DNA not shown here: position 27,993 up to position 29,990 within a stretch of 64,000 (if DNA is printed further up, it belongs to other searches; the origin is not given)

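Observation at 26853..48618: Type IV filament locus mixing MSHA and T2SS hallmarks, in two divergent operons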

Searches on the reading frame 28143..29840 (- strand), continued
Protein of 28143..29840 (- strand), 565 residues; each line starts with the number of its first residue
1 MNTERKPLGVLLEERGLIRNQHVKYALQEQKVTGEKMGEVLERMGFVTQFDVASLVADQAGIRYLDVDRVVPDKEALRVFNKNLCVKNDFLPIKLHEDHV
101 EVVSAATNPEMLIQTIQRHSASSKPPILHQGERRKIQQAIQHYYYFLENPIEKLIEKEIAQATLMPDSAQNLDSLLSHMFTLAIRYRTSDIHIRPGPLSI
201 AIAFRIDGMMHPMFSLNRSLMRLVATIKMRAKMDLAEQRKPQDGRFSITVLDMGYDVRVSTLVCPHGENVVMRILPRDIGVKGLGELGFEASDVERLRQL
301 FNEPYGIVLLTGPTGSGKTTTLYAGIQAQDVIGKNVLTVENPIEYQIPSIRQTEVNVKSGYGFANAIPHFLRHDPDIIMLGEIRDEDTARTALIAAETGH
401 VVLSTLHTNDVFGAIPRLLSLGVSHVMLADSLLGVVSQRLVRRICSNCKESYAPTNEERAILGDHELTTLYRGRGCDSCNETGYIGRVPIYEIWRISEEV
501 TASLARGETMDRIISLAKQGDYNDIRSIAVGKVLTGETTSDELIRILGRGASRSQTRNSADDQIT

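Call 63: search_protein_families(library=pfam, proteins=[L009:5438-6313:+, L009:6313-6906:+, L009:6906-7553:+, L009:7546-7911:+, L009:9879-10766:+, L009:10715-11899:+, L009:15083-15541:+], max_evalue=0.01)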
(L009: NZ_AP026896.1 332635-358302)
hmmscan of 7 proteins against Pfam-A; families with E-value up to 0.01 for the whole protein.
L009:5438-6313:+ (291 aa): 0 families

L009:6313-6906:+ (197 aa): 1 family
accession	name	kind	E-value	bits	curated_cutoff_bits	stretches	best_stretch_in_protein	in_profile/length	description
PF05137.18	PilN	-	8.9e-07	29.3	22.8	1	118-189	2-74/78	Fimbrial assembly protein (PilN)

L009:6906-7553:+ (215 aa): 2 families
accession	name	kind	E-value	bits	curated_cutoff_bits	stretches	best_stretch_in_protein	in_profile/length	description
PF04350.18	PilO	-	0.0001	22.9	22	1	82-199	18-132/145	Pilus assembly protein, PilO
PF04612.17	T2SSM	-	0.00011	22.8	27.8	1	15-66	9-60/160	Type II secretion system (T2SS), protein M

L009:7546-7911:+ (121 aa): 3 families
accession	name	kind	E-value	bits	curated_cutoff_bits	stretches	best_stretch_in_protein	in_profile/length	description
PF23893.1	Y4YQ_C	-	9e-07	29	27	1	63-111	3-52/53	Uncharacterised protein Y4YQ C-terminal domain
PF11356.14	T2SSC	-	0.00027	21.2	27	1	79-114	105-141/141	Type II secretion system protein C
PF16537.11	T2SSB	-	0.00048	20.2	28.4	1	75-109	20-55/60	Type II secretion system protein B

L009:9879-10766:+ (295 aa): 5 families
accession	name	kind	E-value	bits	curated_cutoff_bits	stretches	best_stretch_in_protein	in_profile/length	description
PF13401.12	AAA_22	-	1.8e-29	103.1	27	1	42-173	4-130/130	AAA domain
PF13191.12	AAA_16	-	1.8e-08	35.5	32.6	1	41-158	23-164/167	AAA ATPase domain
PF00004.35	AAA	-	0.00036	21.4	21.2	1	48-138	3-70/131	ATPase family associated with various cellular activities (AAA)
PF09848.15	SLFN-g3_helicase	-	0.0015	18.3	24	1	48-139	6-93/354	Schlafen group 3, DNA/RNA helicase domain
PF01637.24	ATPase_2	-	0.0022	18.3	33.2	0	32-137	9-122/225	ATPase domain predominantly from Archaea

L009:10715-11899:+ (394 aa): 13 families
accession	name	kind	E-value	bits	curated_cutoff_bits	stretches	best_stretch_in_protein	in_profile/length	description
PF14559.12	TPR_19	-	2.9e-15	56.8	25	2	253-311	1-59/68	Tetratricopeptide repeat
PF13432.12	TPR_16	-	2.7e-11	44.1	32.7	3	253-304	7-58/65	Tetratricopeptide repeat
PF13428.12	TPR_14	-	1.3e-09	38.2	23.5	2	245-285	3-43/44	Tetratricopeptide repeat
PF07719.23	TPR_2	-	3.6e-07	30.2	27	0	248-274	6-32/34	Tetratricopeptide repeat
PF00515.34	TPR_1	-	1.2e-06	28.5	27.8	0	214-242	6-34/34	Tetratricopeptide repeat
PF12569.14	NatA_aux_su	-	1.8e-06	27.6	33.3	1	277-372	4-100/515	N-terminal acetyltransferase A, auxiliary subunit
PF24575.1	TPR_Slam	-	3.4e-06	27.9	35.2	1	204-264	44-102/104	Surface lipoprotein assembly modifier, N-terminal TPR repeats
PF23914.1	TPR_CcmH_CycH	-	1.8e-05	25.1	42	0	219-298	60-142/158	Cytochrome c-type biogenesis protein H TPR domain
PF13414.12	TPR_11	-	4.4e-05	23.5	26.8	1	254-284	5-35/42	TPR repeat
PF13424.12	TPR_12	-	0.00036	21.1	30.1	0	208-273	2-75/77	Tetratricopeptide repeat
PF20308.4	TPR-S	-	0.00076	20.5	27.6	0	231-285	8-59/102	Tetratricopeptide Repeats-Sensor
PF03704.23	BTAD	-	0.00095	20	22.1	0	195-269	49-122/146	Bacterial transcriptional activator domain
PF13181.12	TPR_8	-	0.0028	18.1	25.7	0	248-275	6-33/34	Tetratricopeptide repeat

L009:15083-15541:+ (152 aa): 0 families

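Call 82: get_annotated_region(hit=H3, flank=9000)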
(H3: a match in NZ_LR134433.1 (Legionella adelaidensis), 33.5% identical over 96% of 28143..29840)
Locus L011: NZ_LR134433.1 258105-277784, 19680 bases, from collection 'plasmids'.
description: Legionella adelaidensis strain NCTC12735 plasmid 24, complete sequence
organism: Legionella adelaidensis (NCBI taxid 45056)
taxonomy: Bacteria; Pseudomonadota; Gammaproteobacteria; Legionellales; Legionellaceae; Legionella; Legionella adelaidensis
host: -; source: environmental,Cooling tower water; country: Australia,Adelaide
typing (MOB-suite, as given by PLSDB): mobilizable; relaxase MOBH
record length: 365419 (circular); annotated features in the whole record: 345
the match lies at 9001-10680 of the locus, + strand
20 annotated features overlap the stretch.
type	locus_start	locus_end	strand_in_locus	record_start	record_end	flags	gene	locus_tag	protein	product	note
CDS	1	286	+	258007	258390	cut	-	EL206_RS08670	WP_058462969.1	type II secretion system protein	-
CDS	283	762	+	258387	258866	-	-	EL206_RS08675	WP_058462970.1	competence type IV pilus minor pilin ComGF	-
CDS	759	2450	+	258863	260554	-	-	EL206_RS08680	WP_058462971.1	type II secretion system protein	-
CDS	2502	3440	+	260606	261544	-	-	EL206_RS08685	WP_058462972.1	hypothetical protein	-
CDS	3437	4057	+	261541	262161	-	-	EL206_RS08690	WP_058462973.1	PilN domain-containing protein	-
CDS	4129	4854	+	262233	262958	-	-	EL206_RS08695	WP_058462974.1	hypothetical protein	-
CDS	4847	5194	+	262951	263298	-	-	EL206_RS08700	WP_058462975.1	hypothetical protein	-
CDS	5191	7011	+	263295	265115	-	mshL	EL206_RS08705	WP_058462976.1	pilus (MSHA type) biogenesis protein MshL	GO:0009306 - protein secretion [Evidence IEA]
CDS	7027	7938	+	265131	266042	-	-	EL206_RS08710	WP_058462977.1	AAA family ATPase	-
CDS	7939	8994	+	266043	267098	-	-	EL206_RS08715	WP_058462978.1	hypothetical protein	-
CDS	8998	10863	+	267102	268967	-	-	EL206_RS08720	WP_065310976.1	GspE/PulE family protein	GO:0009306 - protein secretion [Evidence IEA]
CDS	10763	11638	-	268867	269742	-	-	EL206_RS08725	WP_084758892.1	cytochrome c oxidase subunit 3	-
CDS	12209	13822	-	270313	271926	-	ctaD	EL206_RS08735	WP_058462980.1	cytochrome c oxidase subunit I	-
CDS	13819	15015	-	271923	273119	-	coxB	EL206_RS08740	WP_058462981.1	cytochrome c oxidase subunit II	-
CDS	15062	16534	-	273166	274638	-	-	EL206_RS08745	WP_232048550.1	c-type cytochrome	-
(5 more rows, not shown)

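Call 84: get_annotated_region(hit=H22, flank=6000)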
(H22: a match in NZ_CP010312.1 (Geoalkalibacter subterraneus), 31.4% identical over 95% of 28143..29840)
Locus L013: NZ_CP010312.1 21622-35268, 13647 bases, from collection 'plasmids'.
description: Geoalkalibacter subterraneus strain Red1 plasmid pGSUB1, complete sequence
organism: Geoalkalibacter subterraneus (NCBI taxid 483547)
taxonomy: Bacteria; Thermodesulfobacteriota; Desulfuromonadia; Desulfuromonadales; Geoalkalibacteraceae; Geoalkalibacter; Geoalkalibacter subterraneus
host: -; source: -; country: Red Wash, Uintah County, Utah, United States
typing (MOB-suite, as given by PLSDB): non-mobilizable
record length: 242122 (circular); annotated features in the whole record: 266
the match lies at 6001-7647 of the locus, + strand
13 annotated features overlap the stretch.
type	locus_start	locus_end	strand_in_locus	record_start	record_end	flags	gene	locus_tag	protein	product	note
CDS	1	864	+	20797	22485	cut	-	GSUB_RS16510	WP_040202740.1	hypothetical protein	-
CDS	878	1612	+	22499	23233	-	-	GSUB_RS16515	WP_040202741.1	PilZ domain-containing protein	-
CDS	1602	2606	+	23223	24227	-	-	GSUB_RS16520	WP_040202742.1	hypothetical protein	-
CDS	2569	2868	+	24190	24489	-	-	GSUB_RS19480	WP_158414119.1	hypothetical protein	-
CDS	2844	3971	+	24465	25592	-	-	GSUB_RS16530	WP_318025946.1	type IV pilus twitching motility protein PilT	GO:0043107 - type IV pilus-dependent motility [Evidence IEA]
CDS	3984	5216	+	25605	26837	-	-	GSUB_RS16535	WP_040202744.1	type II secretion system F family protein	-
CDS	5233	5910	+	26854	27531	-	-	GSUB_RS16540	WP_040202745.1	PilZ domain-containing protein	-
CDS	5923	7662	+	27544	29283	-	-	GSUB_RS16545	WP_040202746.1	GspE/PulE family protein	-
CDS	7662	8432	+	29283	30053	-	-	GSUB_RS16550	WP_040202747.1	A24 family peptidase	-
CDS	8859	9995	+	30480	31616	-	-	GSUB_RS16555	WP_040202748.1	hypothetical protein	-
CDS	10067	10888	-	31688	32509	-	trfA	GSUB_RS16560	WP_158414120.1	plasmid replication initiator TrfA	-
CDS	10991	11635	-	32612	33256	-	-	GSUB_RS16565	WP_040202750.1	hypothetical protein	-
CDS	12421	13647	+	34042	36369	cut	mobH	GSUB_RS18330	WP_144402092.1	MobH family relaxase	-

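Call 85: get_annotated_region(hit=H14, flank=3000)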
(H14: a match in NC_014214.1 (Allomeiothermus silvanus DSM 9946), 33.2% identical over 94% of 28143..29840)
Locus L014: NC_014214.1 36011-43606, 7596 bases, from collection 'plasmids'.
description: Allomeiothermus silvanus DSM 9946 plasmid pMESIL02, complete sequence
organism: Allomeiothermus silvanus DSM 9946 (NCBI taxid 526227)
taxonomy: Bacteria; Deinococcota; Deinococci; Thermales; Thermaceae; Allomeiothermus; Allomeiothermus silvanus; Allomeiothermus silvanus DSM 9946
host: -; source: hot spring; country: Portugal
typing (MOB-suite, as given by PLSDB): non-mobilizable; replicon rep_cluster_1813; mating-pair formation MPF_T
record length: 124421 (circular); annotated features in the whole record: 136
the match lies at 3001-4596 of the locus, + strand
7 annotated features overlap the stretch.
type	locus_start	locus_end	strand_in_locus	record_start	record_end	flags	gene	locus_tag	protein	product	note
CDS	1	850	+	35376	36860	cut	-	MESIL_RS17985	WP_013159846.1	hypothetical protein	-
CDS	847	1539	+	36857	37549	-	-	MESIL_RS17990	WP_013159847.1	hypothetical protein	-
CDS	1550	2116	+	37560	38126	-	-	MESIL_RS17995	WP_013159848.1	thioredoxin domain-containing protein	-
CDS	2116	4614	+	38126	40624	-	-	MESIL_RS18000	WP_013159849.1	GspE/PulE family protein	-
CDS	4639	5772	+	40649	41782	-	-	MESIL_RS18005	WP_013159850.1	PilT/PilU family type 4a pilus ATPase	GO:0043107 - type IV pilus-dependent motility [Evidence IEA]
CDS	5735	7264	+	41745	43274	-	-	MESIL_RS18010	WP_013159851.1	hypothetical protein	-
CDS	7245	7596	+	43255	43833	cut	pilO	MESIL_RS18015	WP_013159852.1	type 4a pilus biogenesis protein PilO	GO:0043683 - type IV pilus assembly [Evidence IEA]; GO:0043107 - type IV pilus-dependent motility [Evidence IEA]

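Call 86: get_annotated_region(hit=H2, flank=3000)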
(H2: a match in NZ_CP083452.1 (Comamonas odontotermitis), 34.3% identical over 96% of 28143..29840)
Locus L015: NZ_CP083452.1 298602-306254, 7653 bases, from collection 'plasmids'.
description: Comamonas odontotermitis strain WLL plasmid unnamed1, complete sequence
organism: Comamonas odontotermitis (NCBI taxid 379895)
taxonomy: Bacteria; Pseudomonadota; Betaproteobacteria; Burkholderiales; Comamonadaceae; Comamonas; Comamonas odontotermitis
host: -; source: cell culture,cucumber rhizosphere; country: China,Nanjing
typing (MOB-suite, as given by PLSDB): non-mobilizable
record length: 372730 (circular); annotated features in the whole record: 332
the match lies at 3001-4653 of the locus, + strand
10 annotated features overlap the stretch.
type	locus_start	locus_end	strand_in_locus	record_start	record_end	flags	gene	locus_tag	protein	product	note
CDS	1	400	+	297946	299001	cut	rfbB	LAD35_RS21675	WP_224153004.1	dTDP-glucose 4,6-dehydratase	GO:0019305 - dTDP-rhamnose biosynthetic process [Evidence IEA]; GO:0009243 - O antigen biosynthetic process [Evidence ...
CDS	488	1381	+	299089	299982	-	rfbD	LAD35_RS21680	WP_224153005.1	dTDP-4-dehydrorhamnose reductase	-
CDS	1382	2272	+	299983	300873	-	rfbA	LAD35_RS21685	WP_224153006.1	glucose-1-phosphate thymidylyltransferase RfbA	GO:0019305 - dTDP-rhamnose biosynthetic process [Evidence IEA]; GO:0009243 - O antigen biosynthetic process [Evidence ...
CDS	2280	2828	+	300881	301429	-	rfbC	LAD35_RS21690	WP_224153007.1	dTDP-4-dehydrorhamnose 3,5-epimerase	GO:0019305 - dTDP-rhamnose biosynthetic process [Evidence IEA]; GO:0009243 - O antigen biosynthetic process [Evidence ...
CDS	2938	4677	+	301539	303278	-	gspE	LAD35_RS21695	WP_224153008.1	type II secretion system ATPase GspE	GO:0015628 - protein secretion by the type II secretion system [Evidence IEA]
CDS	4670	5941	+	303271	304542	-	-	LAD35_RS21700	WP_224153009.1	type II secretion system F family protein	-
CDS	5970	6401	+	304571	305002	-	gspG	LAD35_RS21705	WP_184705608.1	type II secretion system major pseudopilin GspG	GO:0015628 - protein secretion by the type II secretion system [Evidence IEA]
CDS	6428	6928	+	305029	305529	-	-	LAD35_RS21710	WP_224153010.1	GspH/FimT family pseudopilin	-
CDS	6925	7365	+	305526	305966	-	-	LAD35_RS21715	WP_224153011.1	prepilin-type N-terminal cleavage/methylation domain-containing protein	-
CDS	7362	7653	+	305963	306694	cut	-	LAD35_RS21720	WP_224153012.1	prepilin-type N-terminal cleavage/methylation domain-containing protein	-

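Call 92: find_related_loci(query=window:28143-29840:-, collection=genome_contigs, flank=8000)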
Query window:28143-29840:- (565 aa) in genome_contigs; peptide patterns used: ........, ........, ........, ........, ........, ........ (x = any residue, [..] = any of these).
86 stretches matched a pattern; 43 encode a relative of the query (tblastn E <= 1e-3); 43 distinct loci.
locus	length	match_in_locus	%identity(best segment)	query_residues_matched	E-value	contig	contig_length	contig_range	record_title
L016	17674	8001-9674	81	1-559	0e+0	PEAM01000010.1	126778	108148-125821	MAG: Magnetococcales bacterium isolate ER1bin7 scaffold32, whole genome shotgun sequence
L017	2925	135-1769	49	1-548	0e+0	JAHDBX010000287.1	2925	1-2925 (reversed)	MAG: Gammaproteobacteria bacterium isolate MAG-120 RZ_86687, whole genome shotgun sequence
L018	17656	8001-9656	37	5-545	7e-112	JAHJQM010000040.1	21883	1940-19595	MAG: Candidatus Omnitrophota bacterium isolate OS_PC_MetaG.mb.108 OS_PC_MetaG.mb.108_k141_584962, whole genome shotgun s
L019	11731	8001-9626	36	8-548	6e-109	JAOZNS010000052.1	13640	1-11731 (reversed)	MAG: Candidatus Zixiibacteriota bacterium isolate GMC4.concoct.267_sub GMC4_5681_length_13640_cov_7.004049, whole genome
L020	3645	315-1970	37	11-547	1e-104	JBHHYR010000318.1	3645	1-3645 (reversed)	MAG: Candidatus Binatia bacterium isolate Maj_2_bin.38 NODE_16645_length_3645_cov_6.195265, whole genome shotgun sequenc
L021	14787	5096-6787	38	1-546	8e-100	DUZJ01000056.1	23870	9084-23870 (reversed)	MAG TPA_asm: Planctomycetota bacterium isolate MAG_11118_pl_115 Ga0114922_10001300, whole genome shotgun sequence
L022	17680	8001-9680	36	11-555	3e-99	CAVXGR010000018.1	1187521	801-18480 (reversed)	MAG: uncultured delta proteobacterium isolate MFD02416.bin.1.411 genome assembly, contig: contig_62993, whole genome sho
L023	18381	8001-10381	37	33-546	2e-97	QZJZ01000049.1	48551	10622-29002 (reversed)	MAG: Candidatus Auribacter fodinae isolate SURF_26 Ga0104751_1000999, whole genome shotgun sequence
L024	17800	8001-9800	34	3-546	3e-94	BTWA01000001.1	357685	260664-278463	MAG: Candidatus Hydrogenedentota bacterium AMX-MBFR-84 DNA, sequence01, whole genome shotgun sequence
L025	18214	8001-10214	44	183-547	8e-92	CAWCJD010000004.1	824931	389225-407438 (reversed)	MAG: uncultured Armatimonadetes bacterium isolate MFD04580.bin.2.117 genome assembly, contig: contig_51, whole genome sh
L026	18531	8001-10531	32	5-546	2e-90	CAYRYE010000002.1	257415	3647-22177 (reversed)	MAG TPA_asm: uncultured Gammaproteobacteria bacterium isolate SRP068000_co4_7 genome assembly, contig: NODE_7_length_257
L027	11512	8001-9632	34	29-552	3e-90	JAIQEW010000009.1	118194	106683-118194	MAG: Terriglobia bacterium isolate SRVP_19 SR-VP_26_10_2019_B_20cm_scaffold_141, whole genome shotgun sequence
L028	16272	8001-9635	35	34-556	7e-90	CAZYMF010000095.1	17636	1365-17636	MAG TPA_asm: uncultured Candidatus Binatia bacterium isolate SRP214966_co3_99 genome assembly, contig: NODE_4530_length_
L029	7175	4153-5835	32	4-546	9e-88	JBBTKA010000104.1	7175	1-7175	MAG: Pseudomonadota bacterium isolate H14-bin012_1 H14_bin012_1_000000000104, whole genome shotgun sequence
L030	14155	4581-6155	36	39-547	7e-88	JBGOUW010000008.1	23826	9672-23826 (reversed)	MAG: Candidatus Binatia bacterium isolate OBJ_0618_7090110_13 k141_4815868_length_23826_cov_97.7083, whole genome shotgu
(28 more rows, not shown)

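Call 93: find_encoding_contigs(protein=P0054, flank=10000, max_places=1)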
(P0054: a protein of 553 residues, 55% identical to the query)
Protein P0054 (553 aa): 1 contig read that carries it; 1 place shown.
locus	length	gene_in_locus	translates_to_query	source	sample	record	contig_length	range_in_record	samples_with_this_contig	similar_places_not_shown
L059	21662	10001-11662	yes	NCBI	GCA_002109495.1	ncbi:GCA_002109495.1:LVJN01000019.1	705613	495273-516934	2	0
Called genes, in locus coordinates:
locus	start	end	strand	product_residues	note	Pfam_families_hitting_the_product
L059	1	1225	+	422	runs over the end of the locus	PF01595:CNNM, PF00571:CBS (weak), PF03471:CorC_HlyC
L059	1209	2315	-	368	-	PF02606:LpxK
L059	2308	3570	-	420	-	PF04413:Glycos_transf_N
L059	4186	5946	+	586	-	PF00263:Secretin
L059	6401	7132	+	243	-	PF24575:TPR_Slam, PF14559:TPR_19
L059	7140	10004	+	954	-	PF13401:AAA_22, PF01471:PG_binding_1, PF05036:SPOR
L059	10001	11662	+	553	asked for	PF05157:MshEN (weak), PF00437:T2SSE, PF25199:nSTAND_NTPase5 (faint)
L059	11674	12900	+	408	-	PF00482:T2SSF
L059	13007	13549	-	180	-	PF00132:Hexapep (weak), PF25087:GMPPB_C (faint)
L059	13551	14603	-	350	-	PF05036:SPOR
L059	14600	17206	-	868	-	PF01624:MutS_I, PF05188:MutS_II, PF05192:MutS_III, PF05190:MutS_IV, PF00488:MutS_V, PF27441:MutS_C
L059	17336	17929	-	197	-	-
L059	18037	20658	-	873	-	PF13428:TPR_14 (faint), PF14559:TPR_19 (faint), PF13414:TPR_11 (faint), PF25064:ARM_TT21_5th (faint), PF13431:TPR_17 (faint), PF03781:FGE-sulfatase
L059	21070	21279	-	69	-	-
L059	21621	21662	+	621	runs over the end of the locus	PF13432:TPR_16 (faint), PF00515:TPR_1 (faint), PF07719:TPR_2 (faint), PF13174:TPR_6 (faint), PF13176:TPR_7 (faint), PF13428:TPR_14 (faint), PF14559:TPR_19 (faint), PF13181:TPR_8 (faint)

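Call 94: find_encoding_contigs(protein=P0005, flank=10000, max_places=1)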
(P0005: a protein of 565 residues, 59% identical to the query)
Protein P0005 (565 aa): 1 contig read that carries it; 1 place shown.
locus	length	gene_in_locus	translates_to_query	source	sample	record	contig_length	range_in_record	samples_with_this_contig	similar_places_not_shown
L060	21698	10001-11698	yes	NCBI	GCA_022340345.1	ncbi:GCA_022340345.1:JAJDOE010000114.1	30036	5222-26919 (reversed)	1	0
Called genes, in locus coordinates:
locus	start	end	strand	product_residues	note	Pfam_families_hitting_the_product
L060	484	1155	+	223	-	-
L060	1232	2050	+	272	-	PF07963:N_methyl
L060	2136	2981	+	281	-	-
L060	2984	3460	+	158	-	-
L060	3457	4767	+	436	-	-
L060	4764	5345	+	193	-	-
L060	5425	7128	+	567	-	PF07660:STN (faint), PF00263:Secretin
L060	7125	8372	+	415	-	PF04733:Coatomer_E (weak), PF14559:TPR_19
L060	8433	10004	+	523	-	PF01637:ATPase_2 (faint), PF13191:AAA_16, PF13401:AAA_22, PF01471:PG_binding_1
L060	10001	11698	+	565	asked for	PF05157:MshEN, PF00437:T2SSE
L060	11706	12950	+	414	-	PF00482:T2SSF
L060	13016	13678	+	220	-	-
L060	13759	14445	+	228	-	-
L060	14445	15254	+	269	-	PF07963:N_methyl (weak)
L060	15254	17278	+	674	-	PF07963:N_methyl (weak)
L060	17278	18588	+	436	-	-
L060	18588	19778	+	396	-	-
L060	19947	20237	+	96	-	PF07238:PilZ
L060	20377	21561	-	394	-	PF13439:Glyco_transf_4 (weak), PF00534:Glycos_transf_1, PF13692:Glyco_trans_1_4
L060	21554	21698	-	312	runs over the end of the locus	PF01073:3Beta_HSD, PF01370:Epimerase, PF02719:Polysacc_synt_2, PF04321:RmlD_sub_bind, PF05368:NmrA, PF16363:GDP_Man_Dehyd, PF13460:NAD_binding_10, PF07993:NAD_binding_4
